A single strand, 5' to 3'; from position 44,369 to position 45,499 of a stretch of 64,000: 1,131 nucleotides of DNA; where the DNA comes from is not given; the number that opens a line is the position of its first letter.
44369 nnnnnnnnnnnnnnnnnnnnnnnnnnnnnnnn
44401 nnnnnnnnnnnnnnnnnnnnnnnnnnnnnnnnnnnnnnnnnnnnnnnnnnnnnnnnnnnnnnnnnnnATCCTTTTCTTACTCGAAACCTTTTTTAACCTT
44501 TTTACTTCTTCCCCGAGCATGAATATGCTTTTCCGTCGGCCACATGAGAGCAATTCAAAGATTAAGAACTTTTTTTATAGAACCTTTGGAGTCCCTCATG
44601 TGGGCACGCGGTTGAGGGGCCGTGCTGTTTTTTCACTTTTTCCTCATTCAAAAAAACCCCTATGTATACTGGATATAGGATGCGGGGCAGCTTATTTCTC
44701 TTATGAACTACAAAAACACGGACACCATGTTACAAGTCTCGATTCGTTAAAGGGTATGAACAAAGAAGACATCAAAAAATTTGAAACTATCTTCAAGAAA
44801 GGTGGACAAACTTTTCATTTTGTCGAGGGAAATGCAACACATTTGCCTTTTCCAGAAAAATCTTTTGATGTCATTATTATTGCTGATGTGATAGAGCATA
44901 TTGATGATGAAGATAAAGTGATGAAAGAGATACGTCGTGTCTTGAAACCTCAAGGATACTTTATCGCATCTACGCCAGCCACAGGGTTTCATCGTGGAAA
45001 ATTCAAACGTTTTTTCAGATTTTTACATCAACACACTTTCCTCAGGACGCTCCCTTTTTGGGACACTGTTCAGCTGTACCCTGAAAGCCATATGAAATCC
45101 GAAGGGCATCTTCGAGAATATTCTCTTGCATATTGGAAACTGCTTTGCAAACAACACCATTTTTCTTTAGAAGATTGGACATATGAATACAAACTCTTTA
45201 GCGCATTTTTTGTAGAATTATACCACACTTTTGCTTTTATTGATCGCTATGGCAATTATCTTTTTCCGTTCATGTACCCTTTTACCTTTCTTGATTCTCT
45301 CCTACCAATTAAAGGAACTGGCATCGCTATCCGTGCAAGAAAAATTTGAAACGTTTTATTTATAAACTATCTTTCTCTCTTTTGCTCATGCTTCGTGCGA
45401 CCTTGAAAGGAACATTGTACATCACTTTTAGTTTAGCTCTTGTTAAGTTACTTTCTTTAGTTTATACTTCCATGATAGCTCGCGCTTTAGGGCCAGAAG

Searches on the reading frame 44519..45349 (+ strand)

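Call 3: search_protein_families(library=pfam, proteins=[window:44519-45349:+], max_evalue=0.01)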
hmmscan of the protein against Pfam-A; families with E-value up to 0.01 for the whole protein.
window:44519-45349:+ (276 aa): 10 families
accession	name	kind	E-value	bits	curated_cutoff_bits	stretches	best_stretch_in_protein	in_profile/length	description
PF08241.18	Methyltransf_11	-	2.1e-23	83.2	21.2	1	51-149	1-94/95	Methyltransferase domain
PF13649.12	Methyltransf_25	-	1.6e-19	70.8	27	1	50-146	1-97/97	Methyltransferase domain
PF13847.12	Methyltransf_31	-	1.7e-19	70.4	27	1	49-154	6-113/145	Methyltransferase domain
PF13489.12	Methyltransf_23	-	2.5e-18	66.8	27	1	40-215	16-159/164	Methyltransferase domain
PF01209.24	Ubie_methyltran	-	1e-13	51.6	20.1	1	44-149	45-150/233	ubiE/COQ5 methyltransferase family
PF08242.18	Methyltransf_12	-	3.6e-13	50.5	30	1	51-148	1-98/98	Methyltransferase domain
PF03141.22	Methyltransf_29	-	6.8e-10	38.6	23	1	48-154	119-221/506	Putative S-adenosyl-L-methionine-dependent methyltransferase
PF07021.18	MetW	-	0.00019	21.6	21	1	50-184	17-141/193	Methionine biosynthesis protein MetW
PF05148.21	Methyltransf_8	-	0.003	17.9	27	0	46-149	72-155/219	Hypothetical methyltransferase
PF03848.20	TehB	-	0.0034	17.3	20.4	1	46-148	30-130/193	Tellurite resistance protein TehB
